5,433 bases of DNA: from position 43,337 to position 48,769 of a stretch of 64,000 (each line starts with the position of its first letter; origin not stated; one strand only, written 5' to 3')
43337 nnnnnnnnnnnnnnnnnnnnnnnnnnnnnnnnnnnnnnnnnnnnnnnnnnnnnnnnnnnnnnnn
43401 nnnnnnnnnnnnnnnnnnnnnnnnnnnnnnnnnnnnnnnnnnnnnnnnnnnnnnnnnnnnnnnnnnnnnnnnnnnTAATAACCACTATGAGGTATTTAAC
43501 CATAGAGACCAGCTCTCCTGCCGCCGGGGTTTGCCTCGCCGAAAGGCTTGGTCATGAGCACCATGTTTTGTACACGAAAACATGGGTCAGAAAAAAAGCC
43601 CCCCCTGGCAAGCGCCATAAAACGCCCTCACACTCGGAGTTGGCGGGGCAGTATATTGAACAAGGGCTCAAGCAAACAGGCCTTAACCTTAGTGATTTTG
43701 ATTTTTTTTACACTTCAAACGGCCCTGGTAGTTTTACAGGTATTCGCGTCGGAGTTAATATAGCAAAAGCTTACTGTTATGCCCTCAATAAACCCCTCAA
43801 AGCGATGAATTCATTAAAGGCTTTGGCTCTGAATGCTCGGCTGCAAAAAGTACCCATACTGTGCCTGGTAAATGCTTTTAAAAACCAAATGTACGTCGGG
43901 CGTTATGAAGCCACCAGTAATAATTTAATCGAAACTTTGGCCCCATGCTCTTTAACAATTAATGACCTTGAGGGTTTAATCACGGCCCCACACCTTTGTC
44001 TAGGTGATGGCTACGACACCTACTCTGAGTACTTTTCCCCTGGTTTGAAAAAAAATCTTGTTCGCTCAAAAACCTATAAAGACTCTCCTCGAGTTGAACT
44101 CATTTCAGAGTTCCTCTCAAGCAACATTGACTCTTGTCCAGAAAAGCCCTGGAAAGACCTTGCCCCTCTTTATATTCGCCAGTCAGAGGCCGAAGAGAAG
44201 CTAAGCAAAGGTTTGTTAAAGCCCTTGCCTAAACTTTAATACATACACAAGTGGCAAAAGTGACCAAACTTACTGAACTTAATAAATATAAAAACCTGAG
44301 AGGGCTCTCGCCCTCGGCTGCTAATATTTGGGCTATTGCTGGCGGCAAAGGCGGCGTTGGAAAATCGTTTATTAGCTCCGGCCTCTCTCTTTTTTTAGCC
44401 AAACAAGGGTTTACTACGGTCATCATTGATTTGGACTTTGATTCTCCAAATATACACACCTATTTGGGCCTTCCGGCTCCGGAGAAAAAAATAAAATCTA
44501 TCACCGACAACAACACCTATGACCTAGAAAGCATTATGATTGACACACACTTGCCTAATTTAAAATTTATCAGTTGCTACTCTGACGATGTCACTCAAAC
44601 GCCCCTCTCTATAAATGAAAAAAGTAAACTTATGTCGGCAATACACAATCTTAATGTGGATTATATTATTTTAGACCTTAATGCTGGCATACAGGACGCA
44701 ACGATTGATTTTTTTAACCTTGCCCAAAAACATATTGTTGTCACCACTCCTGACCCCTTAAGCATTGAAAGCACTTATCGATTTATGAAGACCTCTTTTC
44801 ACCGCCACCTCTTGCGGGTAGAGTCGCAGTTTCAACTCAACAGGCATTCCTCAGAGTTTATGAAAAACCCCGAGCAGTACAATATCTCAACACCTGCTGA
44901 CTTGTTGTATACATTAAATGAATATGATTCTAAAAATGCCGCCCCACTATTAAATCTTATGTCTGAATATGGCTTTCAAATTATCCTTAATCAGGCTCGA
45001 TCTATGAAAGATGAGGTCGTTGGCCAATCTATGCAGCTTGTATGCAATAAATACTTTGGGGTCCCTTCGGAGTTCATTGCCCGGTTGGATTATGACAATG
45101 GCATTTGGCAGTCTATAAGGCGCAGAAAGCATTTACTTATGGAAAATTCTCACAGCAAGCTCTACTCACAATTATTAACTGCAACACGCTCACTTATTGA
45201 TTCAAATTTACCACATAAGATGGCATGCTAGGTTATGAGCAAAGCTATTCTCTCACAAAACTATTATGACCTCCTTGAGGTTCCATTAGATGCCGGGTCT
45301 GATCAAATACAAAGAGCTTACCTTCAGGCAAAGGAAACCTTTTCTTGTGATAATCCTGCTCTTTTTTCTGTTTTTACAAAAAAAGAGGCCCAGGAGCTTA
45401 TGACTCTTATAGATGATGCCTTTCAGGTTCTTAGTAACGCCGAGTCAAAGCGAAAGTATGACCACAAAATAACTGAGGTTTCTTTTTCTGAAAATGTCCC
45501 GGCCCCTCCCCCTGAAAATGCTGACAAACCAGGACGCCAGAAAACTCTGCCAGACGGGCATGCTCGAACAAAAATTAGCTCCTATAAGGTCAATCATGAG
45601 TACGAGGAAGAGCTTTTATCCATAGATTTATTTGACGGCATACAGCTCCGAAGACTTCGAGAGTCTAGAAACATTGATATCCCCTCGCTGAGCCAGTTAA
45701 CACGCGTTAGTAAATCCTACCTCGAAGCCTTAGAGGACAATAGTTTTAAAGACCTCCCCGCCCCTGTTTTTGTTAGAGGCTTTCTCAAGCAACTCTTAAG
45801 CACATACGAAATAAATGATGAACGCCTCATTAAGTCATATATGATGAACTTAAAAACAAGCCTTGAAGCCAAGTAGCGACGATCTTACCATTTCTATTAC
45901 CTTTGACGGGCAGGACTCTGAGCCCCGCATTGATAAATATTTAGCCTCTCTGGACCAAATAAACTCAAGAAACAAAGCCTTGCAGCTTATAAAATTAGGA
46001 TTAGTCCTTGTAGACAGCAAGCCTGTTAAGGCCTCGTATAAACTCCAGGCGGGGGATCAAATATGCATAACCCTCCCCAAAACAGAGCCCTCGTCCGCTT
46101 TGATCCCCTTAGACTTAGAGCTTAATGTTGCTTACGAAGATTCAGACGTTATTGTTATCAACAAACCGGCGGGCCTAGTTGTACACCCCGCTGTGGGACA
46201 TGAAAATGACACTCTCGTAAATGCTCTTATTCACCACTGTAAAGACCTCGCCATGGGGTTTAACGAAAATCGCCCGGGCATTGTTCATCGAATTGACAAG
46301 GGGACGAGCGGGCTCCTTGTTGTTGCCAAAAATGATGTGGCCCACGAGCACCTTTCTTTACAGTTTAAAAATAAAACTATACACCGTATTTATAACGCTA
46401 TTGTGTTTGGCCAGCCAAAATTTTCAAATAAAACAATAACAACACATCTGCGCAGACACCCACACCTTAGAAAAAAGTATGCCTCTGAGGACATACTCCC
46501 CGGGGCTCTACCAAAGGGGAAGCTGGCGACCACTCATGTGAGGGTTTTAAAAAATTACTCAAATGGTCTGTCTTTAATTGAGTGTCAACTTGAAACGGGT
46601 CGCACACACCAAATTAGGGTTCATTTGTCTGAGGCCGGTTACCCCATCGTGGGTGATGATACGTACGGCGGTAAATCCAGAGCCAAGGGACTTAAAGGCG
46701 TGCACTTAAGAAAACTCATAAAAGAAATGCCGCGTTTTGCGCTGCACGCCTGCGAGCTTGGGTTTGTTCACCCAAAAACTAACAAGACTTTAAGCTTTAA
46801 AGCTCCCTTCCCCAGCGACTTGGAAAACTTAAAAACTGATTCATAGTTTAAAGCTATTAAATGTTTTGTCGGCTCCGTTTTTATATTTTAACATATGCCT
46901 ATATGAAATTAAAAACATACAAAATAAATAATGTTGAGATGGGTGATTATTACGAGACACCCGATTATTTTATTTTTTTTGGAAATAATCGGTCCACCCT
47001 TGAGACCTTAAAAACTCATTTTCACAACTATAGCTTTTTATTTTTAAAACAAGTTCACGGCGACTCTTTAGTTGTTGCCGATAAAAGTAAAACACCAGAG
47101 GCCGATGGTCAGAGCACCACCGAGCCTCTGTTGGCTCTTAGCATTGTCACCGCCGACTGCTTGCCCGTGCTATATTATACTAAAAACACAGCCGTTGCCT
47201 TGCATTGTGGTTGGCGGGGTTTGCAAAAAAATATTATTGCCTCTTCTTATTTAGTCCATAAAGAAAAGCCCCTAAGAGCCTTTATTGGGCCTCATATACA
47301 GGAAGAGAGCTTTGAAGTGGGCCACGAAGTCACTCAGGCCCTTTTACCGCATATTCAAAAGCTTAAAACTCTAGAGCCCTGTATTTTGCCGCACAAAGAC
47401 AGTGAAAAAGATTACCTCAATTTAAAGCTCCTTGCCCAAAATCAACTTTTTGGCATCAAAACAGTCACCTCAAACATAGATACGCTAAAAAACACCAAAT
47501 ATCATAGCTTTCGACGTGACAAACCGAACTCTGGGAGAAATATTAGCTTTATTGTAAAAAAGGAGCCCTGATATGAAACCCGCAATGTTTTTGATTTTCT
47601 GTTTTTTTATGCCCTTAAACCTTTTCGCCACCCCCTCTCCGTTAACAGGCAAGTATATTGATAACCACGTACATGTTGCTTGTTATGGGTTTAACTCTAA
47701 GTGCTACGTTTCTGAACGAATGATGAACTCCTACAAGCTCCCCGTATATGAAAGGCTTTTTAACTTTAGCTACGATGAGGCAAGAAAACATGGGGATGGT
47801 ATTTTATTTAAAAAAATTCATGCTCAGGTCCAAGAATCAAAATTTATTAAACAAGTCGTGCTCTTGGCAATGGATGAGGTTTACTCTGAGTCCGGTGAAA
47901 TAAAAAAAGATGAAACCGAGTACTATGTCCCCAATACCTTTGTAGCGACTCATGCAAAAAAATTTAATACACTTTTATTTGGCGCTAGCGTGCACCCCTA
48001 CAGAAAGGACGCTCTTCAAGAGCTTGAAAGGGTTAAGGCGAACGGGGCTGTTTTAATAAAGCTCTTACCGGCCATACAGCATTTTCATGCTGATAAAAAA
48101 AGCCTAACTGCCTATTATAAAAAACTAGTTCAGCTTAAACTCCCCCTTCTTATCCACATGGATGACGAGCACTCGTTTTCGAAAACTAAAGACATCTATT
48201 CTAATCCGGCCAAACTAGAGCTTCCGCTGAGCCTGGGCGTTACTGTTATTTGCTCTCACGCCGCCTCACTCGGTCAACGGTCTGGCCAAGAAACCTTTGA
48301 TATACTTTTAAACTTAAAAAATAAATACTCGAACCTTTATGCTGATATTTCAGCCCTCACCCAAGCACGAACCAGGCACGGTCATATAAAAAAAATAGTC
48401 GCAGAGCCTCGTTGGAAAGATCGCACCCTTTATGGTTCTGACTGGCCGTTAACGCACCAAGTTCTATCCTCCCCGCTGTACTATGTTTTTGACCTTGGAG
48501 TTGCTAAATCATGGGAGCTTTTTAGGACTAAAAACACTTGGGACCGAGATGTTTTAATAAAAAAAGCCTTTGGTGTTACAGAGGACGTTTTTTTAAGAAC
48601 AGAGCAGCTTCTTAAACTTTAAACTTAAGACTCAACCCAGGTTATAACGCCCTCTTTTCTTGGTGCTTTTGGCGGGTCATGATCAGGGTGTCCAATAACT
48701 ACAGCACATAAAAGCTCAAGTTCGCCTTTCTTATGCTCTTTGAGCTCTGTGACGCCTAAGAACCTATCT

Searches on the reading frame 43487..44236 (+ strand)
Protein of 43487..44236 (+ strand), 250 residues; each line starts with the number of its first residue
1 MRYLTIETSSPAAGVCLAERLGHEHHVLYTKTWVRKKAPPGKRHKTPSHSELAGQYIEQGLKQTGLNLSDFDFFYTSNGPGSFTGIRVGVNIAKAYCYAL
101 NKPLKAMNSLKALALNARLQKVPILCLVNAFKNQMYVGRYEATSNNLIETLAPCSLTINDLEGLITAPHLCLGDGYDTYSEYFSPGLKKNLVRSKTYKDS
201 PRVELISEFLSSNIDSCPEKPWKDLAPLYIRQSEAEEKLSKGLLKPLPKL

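Call 65: search_protein_families(library=pfam, proteins=[window:43487-44236:+], max_evalue=0.00001)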
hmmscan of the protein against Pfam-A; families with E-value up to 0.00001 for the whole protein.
window:43487-44236:+ (250 aa): 1 family
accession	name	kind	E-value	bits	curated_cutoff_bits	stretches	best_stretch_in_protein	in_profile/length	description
PF00814.31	TsaD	-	2e-24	87.2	24.8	1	48-165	28-151/264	tRNA N6-adenosine threonylcarbamoyltransferase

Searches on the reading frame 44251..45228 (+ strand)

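Call 65: search_protein_families(library=pfam, proteins=[window:44251-45228:+], max_evalue=0.00001)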
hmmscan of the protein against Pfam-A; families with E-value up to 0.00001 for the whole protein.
window:44251-45228:+ (326 aa): 3 families
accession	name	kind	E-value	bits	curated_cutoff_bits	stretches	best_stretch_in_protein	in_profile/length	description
PF10609.15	ParA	-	6.8e-18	65.4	27.1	1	24-178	3-156/246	NUBPL iron-transfer P-loop NTPase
PF01656.29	CbiA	-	2e-11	44.4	25.4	1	28-141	2-54/125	CobQ/CobB/MinD/ParA nucleotide binding domain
PF13614.12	AAA_31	-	5.5e-10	39.9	27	1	26-181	3-163/177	AAA domain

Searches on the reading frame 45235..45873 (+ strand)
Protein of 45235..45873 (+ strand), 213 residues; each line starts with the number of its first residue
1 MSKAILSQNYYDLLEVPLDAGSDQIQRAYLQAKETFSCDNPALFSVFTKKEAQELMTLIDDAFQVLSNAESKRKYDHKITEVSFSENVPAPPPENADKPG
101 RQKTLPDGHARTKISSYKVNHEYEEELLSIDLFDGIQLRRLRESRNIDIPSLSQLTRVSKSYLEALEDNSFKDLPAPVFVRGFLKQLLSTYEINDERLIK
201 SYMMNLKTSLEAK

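Call 65: search_protein_families(library=pfam, proteins=[window:45235-45873:+], max_evalue=0.00001)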
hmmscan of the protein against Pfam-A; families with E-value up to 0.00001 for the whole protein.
window:45235-45873:+ (213 aa): 3 families
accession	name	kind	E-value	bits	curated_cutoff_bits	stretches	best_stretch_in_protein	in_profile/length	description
PF13413.12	HTH_25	-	1.3e-16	60.5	24.6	1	137-186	1-50/62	Helix-turn-helix domain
PF00226.36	DnaJ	-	9.6e-08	32.5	27.8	1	9-76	1-63/63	DnaJ domain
PF12844.13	HTH_19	-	1e-07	32.2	30.2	1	135-201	1-61/64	Helix-turn-helix domain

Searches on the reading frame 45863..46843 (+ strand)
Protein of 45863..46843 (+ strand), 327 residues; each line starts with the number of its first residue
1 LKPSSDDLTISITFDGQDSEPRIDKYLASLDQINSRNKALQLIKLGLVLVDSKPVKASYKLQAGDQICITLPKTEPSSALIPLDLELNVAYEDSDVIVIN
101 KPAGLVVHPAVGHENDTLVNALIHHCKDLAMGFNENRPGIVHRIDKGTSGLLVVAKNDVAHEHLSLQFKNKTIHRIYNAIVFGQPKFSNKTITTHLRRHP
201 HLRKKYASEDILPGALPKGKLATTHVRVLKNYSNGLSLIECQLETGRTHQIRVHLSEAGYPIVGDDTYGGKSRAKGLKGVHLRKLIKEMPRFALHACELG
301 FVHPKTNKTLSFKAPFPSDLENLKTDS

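Call 65: search_protein_families(library=pfam, proteins=[window:45863-46843:+], max_evalue=0.00001)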
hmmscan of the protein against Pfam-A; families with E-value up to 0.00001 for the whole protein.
window:45863-46843:+ (327 aa): 2 families
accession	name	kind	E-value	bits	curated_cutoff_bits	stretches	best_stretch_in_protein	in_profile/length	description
PF00849.27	PseudoU_synth_2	-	3.8e-35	121.8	26.8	1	95-256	1-151/152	RNA pseudouridylate synthase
PF01479.30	S4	-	8.1e-11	41.9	22.8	1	22-67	2-48/48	S4 domain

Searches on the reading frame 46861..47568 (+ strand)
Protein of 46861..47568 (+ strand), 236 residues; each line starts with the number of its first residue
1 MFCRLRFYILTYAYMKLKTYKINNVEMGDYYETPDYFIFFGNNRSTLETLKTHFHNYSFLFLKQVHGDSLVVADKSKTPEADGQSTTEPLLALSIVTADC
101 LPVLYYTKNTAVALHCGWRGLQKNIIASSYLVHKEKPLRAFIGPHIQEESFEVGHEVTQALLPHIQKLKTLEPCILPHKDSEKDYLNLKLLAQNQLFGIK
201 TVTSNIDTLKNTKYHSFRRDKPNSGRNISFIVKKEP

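Call 65: search_protein_families(library=pfam, proteins=[window:46861-47568:+], max_evalue=0.00001)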
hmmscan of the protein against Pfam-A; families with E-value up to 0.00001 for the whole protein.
window:46861-47568:+ (236 aa): 1 family
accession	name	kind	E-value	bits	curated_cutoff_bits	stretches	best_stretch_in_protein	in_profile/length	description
PF02578.20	Cu-oxidase_4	-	4.1e-34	118.5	22.9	1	43-232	31-238/238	Multi-copper polyphenol oxidoreductase laccase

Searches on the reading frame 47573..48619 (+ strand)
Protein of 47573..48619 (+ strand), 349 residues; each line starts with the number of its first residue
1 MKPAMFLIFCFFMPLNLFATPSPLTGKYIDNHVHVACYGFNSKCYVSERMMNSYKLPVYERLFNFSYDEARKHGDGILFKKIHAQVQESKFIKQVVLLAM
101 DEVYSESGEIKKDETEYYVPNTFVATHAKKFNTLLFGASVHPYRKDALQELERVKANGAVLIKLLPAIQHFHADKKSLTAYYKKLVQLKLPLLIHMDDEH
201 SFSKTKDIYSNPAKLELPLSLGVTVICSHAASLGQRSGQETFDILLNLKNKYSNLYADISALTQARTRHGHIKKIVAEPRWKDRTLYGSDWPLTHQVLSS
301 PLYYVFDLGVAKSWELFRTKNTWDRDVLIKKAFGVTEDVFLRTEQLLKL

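Call 65: search_protein_families(library=pfam, proteins=[window:47573-48619:+], max_evalue=0.00001)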
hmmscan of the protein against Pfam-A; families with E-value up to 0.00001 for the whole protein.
window:47573-48619:+ (349 aa): 1 family
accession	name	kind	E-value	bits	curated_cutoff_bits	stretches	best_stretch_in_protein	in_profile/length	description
PF04909.20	Amidohydro_2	-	5.3e-09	36.7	26.4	1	114-295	60-251/289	Amidohydrolase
